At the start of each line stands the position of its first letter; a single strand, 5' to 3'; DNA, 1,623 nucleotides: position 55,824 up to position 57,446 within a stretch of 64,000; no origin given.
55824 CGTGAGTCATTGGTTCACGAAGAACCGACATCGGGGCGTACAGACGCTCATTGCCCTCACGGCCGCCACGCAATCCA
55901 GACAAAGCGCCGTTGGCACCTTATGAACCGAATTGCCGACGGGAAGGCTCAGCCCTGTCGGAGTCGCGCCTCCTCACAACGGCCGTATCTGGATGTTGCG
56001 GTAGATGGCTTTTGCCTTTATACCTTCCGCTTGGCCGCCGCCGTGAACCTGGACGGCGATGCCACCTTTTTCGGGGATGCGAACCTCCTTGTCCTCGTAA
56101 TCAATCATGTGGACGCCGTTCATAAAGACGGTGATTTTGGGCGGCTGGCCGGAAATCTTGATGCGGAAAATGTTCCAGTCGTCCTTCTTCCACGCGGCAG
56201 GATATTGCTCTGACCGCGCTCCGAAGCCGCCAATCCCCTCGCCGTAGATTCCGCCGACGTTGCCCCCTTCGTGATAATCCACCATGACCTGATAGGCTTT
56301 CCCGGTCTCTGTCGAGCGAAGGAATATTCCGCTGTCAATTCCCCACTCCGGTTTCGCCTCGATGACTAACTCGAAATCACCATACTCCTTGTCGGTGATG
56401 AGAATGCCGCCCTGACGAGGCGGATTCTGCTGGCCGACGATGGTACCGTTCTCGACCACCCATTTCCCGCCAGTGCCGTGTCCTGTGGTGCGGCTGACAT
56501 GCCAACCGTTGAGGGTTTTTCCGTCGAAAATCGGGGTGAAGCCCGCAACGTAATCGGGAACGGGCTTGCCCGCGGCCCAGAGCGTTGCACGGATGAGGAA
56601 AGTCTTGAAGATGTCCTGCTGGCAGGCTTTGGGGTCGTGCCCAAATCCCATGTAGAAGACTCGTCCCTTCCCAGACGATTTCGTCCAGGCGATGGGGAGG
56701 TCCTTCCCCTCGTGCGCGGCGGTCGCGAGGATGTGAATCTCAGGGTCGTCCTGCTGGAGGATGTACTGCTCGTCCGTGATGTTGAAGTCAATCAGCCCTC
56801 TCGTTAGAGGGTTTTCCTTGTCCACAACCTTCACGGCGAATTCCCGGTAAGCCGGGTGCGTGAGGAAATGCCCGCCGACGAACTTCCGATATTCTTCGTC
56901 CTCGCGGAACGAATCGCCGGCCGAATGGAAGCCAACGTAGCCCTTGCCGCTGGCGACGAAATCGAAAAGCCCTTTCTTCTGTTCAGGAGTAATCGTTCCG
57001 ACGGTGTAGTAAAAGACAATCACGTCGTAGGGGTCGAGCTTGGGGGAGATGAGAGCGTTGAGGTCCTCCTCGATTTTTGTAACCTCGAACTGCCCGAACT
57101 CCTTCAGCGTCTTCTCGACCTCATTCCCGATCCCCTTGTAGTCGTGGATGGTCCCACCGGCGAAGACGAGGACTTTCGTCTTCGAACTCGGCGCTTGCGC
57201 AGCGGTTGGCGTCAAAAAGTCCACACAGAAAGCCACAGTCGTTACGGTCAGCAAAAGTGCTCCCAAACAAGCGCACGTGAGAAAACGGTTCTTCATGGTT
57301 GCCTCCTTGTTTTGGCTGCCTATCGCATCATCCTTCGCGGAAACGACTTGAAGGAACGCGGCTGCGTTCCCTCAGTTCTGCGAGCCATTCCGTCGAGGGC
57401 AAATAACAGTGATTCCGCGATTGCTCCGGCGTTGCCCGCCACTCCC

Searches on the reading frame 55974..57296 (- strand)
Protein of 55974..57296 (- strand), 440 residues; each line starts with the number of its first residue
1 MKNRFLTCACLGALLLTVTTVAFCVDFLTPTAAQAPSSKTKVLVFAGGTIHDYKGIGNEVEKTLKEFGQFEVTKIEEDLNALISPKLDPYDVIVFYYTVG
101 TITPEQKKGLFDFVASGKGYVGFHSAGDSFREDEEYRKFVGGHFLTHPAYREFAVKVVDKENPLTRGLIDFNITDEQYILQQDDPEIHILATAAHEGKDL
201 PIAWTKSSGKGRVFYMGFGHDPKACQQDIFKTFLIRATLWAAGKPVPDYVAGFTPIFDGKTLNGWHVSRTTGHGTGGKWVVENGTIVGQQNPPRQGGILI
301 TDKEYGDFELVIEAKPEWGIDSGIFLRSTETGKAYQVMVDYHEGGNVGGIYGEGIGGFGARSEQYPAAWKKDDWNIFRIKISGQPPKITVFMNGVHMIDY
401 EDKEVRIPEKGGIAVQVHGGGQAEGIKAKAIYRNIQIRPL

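Call 3: search_protein_families(library=pfam, proteins=[window:55974-57296:-], max_evalue=0.01)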
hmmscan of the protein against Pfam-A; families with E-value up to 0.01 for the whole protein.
window:55974-57296:- (440 aa): 3 families
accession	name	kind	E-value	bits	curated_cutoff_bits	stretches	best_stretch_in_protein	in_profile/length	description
PF06283.17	ThuA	-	5.2e-44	151.4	33.4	1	41-241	1-209/209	Trehalose utilisation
PF06439.18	3keto-disac_hyd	-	8.1e-33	114.5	26.8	1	252-438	1-187/187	3-keto-disaccharide hydrolase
PF24157.1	DUF7408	-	0.0078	16.7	27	0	88-221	36-157/174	Domain of unknown function (DUF7408)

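Call 4: search_protein_families(library=ncbifam, proteins=[window:55974-57296:-], max_evalue=0.01)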
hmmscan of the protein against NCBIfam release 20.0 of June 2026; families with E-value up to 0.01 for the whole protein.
window:55974-57296:- (440 aa): 0 families
